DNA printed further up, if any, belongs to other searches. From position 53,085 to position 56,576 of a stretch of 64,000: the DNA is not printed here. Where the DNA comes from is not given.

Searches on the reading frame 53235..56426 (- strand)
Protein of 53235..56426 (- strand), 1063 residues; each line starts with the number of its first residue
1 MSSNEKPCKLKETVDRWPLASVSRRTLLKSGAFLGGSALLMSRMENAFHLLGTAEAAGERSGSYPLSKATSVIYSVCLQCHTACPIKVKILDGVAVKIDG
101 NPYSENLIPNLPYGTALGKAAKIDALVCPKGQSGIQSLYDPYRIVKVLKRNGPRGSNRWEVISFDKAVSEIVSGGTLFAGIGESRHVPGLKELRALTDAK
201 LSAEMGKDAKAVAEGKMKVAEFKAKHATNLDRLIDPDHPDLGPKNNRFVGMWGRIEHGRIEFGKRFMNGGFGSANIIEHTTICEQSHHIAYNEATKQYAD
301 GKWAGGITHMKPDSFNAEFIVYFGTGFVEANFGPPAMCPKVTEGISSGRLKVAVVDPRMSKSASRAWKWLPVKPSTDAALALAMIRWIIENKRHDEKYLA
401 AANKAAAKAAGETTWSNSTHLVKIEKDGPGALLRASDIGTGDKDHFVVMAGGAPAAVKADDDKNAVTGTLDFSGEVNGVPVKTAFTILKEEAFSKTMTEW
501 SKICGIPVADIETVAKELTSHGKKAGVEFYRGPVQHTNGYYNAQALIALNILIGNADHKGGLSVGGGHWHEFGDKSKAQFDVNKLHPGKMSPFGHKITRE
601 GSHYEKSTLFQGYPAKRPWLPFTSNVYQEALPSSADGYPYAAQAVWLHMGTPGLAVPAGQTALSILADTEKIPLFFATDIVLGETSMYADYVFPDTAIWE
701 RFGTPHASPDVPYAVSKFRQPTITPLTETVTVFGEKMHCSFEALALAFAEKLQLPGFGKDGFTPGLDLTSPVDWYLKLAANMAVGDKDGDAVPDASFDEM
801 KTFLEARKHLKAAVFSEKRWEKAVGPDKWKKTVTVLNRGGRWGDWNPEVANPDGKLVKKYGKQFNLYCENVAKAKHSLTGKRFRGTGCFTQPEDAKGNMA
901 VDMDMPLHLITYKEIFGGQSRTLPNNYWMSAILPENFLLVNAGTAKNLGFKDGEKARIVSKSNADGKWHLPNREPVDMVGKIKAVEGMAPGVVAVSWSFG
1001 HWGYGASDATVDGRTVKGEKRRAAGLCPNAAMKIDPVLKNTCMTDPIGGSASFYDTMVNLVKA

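Call 79: search_protein_families(library=ncbifam, proteins=[window:53235-56426:-], max_evalue=0.00001)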
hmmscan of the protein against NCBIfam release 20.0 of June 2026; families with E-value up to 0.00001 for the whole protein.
window:53235-56426:- (1063 aa): 16 families
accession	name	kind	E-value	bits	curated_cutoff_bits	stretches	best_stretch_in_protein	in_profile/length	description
NF011567.1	PRK14991.1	equivalog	1.6e-133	446.6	1750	2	228-1039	203-997/1022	tetrathionate reductase subunit TtrA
NF012032.0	PRK15488.1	equivalog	3.3e-48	164.3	694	3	22-172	3-127/759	thiosulfate reductase PhsA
TIGR02166.1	dmsA_ynfE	subfamily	8.5e-36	123.3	777.7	2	290-400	187-296/794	DMSO/selenate family reductase complex A subunit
NF041714.1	arsenate_red_ArrA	equivalog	2.8e-34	118.4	1600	2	268-386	172-279/848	arsenate respiratory reductase molybdopterin-containing subunit ArrA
TIGR03479.1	DMSO_red_II_alp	subfamily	1.4e-26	92.9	984.75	1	342-708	247-611/913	molybdopterin-dependent oxidoreductase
NF011566.1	PRK14990.1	exception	2.7e-22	78.6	1600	1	20-172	12-148/814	dimethylsulfoxide reductase subunit A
TIGR01591.1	Fdh-alpha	equivalog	1.4e-19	69.7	666.25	1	313-400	152-235/672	formate dehydrogenase subunit alpha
NF041885.1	selenate_YnfE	exception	1.1e-18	66.5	1675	0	312-399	214-302/805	selenate/tellurate reductase subunit YnfE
NF041513.1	formate_DH_Act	exception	7.1e-18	63.8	1400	1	304-406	200-298/1067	formate dehydrogenase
NF041884.1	selenate_YnfF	exception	3e-16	58.5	1650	0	312-399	206-295/798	selenate/tellurate reductase subunit YnfF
NF041783.2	mnquin_red_QrcB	equivalog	3.5e-13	48.6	440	0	302-394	188-283/695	menaquinone reductase molybdopterin-binding-like subunit QrcB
TIGR01553.1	formate-DH-alph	equivalog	1.1e-11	43.2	814.2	0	313-402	218-303/1009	formate dehydrogenase-N subunit alpha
NF047855.1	AssmNtatRedNasC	equivalog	5.4e-11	41.5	1100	1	306-405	170-265/708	assimilatory nitrate reductase catalytic subunit NasC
NF041323.1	Nitr_red_NasA_Halo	equivalog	7.3e-08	31.4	1000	1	266-404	109-237/673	assimilatory nitrate reductase NasA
NF042978.1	EthbenzDh_ebdA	equivalog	5.3e-07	27.8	2000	0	125-172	124-171/977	ethylbenzene dehydrogenase subunit alpha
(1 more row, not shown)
